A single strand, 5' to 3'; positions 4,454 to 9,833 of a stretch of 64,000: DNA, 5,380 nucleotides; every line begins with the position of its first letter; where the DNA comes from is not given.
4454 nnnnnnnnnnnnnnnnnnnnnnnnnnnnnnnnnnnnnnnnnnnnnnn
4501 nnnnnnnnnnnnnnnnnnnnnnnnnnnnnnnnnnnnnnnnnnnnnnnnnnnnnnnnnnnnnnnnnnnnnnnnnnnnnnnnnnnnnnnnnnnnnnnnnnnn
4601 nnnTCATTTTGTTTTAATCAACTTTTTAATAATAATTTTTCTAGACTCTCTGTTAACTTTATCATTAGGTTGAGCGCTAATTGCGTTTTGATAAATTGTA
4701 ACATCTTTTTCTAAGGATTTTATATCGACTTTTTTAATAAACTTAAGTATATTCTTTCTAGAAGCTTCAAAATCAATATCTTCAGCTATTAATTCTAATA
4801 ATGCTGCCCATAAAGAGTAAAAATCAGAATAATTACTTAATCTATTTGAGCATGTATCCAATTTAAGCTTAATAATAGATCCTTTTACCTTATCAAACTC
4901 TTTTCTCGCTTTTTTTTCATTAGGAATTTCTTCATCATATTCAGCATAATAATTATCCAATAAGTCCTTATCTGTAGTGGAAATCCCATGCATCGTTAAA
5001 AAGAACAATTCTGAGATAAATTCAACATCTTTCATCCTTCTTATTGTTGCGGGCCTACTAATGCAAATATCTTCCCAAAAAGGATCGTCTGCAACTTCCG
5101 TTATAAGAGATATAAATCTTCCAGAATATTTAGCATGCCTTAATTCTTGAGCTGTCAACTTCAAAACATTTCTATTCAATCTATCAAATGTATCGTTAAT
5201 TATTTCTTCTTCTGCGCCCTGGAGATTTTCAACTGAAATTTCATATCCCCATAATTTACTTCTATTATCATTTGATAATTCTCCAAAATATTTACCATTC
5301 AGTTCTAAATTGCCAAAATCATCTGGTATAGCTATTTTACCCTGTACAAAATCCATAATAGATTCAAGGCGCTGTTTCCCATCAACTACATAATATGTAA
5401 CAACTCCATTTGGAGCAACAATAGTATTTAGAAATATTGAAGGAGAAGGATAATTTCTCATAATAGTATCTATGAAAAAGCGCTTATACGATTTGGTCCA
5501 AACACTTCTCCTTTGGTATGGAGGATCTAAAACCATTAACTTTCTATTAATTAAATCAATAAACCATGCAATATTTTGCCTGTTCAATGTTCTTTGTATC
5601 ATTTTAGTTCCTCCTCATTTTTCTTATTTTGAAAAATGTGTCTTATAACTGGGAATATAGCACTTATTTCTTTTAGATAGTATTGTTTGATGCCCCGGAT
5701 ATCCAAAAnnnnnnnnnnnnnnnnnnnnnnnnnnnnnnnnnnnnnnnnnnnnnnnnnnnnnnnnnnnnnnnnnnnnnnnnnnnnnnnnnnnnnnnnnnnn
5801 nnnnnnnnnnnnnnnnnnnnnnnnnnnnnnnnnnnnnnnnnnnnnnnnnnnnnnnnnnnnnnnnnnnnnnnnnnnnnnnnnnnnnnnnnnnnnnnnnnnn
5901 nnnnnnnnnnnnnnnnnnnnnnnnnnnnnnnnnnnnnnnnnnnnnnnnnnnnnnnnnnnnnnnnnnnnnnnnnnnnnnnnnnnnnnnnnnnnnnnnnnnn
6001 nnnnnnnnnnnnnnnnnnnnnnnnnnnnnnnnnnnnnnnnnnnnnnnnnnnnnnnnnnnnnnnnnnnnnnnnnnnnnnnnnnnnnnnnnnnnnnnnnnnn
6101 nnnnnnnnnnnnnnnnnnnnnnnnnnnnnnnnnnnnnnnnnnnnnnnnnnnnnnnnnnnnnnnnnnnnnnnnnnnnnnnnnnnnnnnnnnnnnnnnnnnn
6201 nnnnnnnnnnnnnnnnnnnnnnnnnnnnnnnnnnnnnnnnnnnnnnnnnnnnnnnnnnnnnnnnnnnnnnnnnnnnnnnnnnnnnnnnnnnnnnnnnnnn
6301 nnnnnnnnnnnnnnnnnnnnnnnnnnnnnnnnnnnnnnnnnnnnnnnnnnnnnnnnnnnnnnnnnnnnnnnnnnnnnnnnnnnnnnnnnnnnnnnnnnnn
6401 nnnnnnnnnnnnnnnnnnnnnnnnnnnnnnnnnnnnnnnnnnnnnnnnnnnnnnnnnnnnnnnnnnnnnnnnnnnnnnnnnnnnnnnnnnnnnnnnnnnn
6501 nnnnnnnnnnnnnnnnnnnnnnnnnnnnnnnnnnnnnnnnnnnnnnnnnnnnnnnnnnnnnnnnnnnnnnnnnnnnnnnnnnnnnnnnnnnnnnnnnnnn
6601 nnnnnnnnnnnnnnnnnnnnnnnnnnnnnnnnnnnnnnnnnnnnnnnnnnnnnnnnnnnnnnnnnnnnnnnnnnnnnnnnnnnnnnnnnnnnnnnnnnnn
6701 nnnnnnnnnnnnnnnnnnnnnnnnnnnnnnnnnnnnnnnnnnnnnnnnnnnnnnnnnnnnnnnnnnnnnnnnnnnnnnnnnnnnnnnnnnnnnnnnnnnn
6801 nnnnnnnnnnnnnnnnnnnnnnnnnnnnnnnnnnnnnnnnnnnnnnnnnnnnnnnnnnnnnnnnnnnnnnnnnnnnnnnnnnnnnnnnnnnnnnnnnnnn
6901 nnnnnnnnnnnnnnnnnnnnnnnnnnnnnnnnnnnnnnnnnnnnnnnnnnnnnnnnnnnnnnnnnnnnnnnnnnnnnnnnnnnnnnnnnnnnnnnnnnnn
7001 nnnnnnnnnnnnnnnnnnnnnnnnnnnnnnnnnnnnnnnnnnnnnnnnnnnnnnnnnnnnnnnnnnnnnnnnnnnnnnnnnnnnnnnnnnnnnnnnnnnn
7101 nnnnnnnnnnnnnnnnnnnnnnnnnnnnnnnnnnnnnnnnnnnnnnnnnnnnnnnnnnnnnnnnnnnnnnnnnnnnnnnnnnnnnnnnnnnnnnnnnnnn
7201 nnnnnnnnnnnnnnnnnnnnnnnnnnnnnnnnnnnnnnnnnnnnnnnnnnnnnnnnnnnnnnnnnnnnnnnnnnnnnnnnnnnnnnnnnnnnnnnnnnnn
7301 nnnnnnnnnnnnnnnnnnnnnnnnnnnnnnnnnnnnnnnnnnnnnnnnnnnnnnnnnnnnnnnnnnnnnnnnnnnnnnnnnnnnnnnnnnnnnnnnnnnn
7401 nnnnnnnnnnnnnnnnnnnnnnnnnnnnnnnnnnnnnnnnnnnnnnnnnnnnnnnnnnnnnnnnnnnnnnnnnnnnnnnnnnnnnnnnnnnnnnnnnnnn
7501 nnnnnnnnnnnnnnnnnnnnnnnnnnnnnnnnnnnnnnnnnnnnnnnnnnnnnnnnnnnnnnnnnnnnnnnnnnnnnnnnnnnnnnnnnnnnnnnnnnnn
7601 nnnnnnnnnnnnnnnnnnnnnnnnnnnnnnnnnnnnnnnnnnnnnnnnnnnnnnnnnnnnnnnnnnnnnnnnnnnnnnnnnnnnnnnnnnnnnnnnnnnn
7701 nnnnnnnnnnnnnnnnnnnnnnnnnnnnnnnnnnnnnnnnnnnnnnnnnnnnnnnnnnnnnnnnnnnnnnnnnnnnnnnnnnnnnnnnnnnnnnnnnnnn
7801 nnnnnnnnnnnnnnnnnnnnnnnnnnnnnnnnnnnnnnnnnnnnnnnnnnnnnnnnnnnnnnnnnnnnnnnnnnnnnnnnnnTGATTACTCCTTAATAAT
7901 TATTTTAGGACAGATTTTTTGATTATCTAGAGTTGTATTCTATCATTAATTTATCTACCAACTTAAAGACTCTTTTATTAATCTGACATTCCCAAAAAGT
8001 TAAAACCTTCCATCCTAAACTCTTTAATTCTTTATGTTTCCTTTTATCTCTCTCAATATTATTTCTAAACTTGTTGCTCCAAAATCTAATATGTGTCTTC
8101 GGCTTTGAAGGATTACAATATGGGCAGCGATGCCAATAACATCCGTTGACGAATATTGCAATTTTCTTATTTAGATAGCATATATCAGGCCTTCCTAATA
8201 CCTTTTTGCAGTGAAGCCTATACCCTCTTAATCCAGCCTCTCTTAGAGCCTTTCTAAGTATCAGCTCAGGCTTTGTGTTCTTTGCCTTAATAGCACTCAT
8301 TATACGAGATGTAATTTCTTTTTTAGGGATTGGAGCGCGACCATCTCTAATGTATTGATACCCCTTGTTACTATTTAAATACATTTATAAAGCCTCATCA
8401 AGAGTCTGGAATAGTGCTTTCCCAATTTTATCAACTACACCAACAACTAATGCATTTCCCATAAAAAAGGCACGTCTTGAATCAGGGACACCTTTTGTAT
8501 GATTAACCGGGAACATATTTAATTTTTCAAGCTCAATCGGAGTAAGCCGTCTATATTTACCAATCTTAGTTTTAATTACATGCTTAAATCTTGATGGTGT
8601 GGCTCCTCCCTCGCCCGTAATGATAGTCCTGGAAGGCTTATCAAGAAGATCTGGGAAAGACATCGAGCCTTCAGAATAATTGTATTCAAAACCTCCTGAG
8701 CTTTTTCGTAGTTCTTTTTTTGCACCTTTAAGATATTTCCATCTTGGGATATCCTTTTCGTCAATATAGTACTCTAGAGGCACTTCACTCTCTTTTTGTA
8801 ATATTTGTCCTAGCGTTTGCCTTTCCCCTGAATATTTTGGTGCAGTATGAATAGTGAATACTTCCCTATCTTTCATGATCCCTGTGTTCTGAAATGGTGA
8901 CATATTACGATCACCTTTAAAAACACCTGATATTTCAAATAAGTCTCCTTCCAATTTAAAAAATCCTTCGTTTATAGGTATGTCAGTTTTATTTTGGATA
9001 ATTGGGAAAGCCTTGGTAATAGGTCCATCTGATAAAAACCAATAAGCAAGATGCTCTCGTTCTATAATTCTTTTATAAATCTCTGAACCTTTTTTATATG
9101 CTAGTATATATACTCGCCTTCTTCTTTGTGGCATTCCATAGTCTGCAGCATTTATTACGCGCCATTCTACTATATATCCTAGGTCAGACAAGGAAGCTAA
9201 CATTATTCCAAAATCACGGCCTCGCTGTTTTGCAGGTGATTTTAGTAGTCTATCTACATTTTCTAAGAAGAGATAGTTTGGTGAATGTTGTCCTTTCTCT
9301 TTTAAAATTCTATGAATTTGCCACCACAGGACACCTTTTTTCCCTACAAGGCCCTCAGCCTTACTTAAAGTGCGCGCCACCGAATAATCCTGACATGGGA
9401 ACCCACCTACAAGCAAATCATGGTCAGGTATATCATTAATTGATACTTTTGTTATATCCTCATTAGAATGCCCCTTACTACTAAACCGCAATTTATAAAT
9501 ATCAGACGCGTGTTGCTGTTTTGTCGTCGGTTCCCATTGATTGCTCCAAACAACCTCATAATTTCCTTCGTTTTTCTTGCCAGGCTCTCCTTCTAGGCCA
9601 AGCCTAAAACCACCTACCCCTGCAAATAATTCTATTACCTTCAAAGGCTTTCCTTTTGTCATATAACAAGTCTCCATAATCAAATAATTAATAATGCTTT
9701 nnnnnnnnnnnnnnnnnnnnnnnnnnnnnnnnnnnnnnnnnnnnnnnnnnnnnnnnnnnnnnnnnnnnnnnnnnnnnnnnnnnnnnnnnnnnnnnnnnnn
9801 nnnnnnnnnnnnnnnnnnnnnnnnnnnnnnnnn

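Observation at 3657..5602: DUF262 (ParB-fold) protein translationally coupled to a RelA/SpoT-like nucleotidyltransferase: candidate novel toxSAS-type defense module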

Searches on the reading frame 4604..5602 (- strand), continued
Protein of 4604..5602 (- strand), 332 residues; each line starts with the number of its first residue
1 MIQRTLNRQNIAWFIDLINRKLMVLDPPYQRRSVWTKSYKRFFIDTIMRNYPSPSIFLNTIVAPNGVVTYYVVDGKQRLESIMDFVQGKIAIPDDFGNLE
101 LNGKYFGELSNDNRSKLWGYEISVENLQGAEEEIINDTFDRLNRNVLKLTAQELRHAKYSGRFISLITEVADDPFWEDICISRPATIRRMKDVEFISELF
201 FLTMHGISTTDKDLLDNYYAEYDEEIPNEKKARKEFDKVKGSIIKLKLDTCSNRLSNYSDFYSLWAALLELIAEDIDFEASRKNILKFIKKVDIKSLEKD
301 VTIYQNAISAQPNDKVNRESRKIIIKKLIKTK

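Call 56: fold_search(model_id=the predicted structure, library=pdb)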
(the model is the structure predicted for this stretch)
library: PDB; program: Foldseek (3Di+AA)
matches with E <= 10: 71; with E <= 0.001: 1
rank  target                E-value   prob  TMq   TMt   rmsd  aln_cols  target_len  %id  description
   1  7p9k_A                7.4e-04  1.00  0.34  0.22  16.9       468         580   11  BrxU, GmrSD-family Type IV restriction enzyme (released 2021-12-08)
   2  7p9m_A                3.2e-03  1.00  0.33  0.22  15.2       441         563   13  BrxU, GmrSD-family Type IV restriction enzyme (released 2021-12-08)
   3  7ol9_B                5.7e-03  0.99  0.27  0.40  16.1       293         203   12  Crystal structure of C-terminally truncated Bacillus subtilis nucleoid occlusion protein (Noc) complexed to the Noc-bi (released 2022-03-09)
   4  7p9m_B                8.4e-03  0.97  0.32  0.21  16.4       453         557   11  BrxU, GmrSD-family Type IV restriction enzyme (released 2021-12-08)
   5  6sdk_A                2.8e-02  0.90  0.23  0.36  13.2       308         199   10  Crystal structure of bacterial ParB dimer bound to CDP (released 2019-10-23)
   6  7bm8_A                5.9e-02  0.97  0.24  0.41  11.0       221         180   10  Crystal structure of the C-terminally truncated chromosome-partitioning protein ParB from Caulobacter crescentus compl (released 2021-04-28)
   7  1xw3                  1.3e-01  1.00  0.21  0.55   3.8       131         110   14  Crystal Structure of Human Sulfiredoxin (Srx) (released 2005-05-24)
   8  7bnr_A                1.4e-01  0.72  0.24  0.37  12.7       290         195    9  Crystal structure of a ParB Q52A mutant from Myxococcus xanthus bound to CTPyS (released 2021-09-08)
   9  3cyi                  1.6e-01  1.00  0.21  0.57   3.8       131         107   14  Crystal Structure of Human Sulfiredoxin (Srx) in Complex with ATP:Mg2+ (released 2008-07-01)
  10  1xw4                  1.8e-01  0.99  0.18  0.50   3.1        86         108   17  Crystal Structure of Human Sulfiredoxin (Srx) in Complex with ADP (released 2005-05-24)
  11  1yzs_MODEL_1_A        2.2e-01  0.98  0.18  0.44   3.2        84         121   18  Solution structure of human sulfiredoxin (srx) (released 2005-03-22)
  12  7bnk_A                2.2e-01  0.57  0.23  0.37  12.6       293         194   10  Crystal structure of ParB from Myxococcus xanthus bound to CDP and Monothiophosphate (released 2021-09-08)
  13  7bnk_B                3.2e-01  0.51  0.24  0.38  12.2       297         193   10  Crystal structure of ParB from Myxococcus xanthus bound to CDP and Monothiophosphate (released 2021-09-08)
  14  6t1f_B                3.7e-01  0.25  0.18  0.28  16.5       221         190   12  Crystal structure of the C-terminally truncated chromosome-partitioning protein ParB from Caulobacter crescentus compl (released 2020-10-14)
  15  8qa8_C                3.9e-01  0.47  0.25  0.37  12.0       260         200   13  Crystal structure of the C-terminally truncated transcriptional repressor protein KorB from the RK2 plasmid complexed  (released 2024-02-21)
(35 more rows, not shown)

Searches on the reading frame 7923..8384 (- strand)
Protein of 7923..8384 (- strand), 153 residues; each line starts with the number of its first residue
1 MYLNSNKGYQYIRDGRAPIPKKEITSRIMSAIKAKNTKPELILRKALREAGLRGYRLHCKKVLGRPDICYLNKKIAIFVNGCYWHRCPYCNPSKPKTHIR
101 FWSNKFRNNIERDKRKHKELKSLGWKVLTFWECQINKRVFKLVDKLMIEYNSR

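Call 3: search_protein_families(library=pfam, proteins=[window:7923-8384:-], max_evalue=0.1)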
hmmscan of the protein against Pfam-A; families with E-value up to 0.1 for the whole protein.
window:7923-8384:- (153 aa): 3 families
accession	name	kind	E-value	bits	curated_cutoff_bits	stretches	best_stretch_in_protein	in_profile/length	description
PF03852.21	Vsr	-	1.5e-19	70.1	27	1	22-86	6-69/74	DNA mismatch endonuclease Vsr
PF04480.18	DUF559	-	5.3e-06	26.7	20.6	1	107-146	65-104/109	Protein of unknown function (DUF559)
PF18741.7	MTES_1575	-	0.0095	16.4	38.2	1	107-135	53-81/96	REase_MTES_1575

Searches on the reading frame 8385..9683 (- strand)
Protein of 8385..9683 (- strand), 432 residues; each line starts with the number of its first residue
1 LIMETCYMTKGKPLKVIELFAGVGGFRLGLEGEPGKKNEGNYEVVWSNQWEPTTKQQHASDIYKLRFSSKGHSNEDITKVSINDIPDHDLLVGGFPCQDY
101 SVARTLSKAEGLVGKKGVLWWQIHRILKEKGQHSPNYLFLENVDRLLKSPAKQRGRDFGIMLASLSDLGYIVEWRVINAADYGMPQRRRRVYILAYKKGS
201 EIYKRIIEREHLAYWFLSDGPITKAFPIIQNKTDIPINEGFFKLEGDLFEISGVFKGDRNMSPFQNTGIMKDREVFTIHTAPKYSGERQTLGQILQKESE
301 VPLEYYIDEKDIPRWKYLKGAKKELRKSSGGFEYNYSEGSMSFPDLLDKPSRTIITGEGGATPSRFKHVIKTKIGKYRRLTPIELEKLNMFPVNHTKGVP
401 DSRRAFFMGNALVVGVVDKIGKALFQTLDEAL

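Call 3: search_protein_families(library=pfam, proteins=[window:8385-9683:-], max_evalue=0.1)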
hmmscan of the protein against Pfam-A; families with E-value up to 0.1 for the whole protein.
window:8385-9683:- (432 aa): 1 family
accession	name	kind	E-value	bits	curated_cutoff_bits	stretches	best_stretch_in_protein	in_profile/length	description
PF00145.23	DNA_methylase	-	3.7e-63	214.3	22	1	14-425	1-323/324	C-5 cytosine-specific DNA methylase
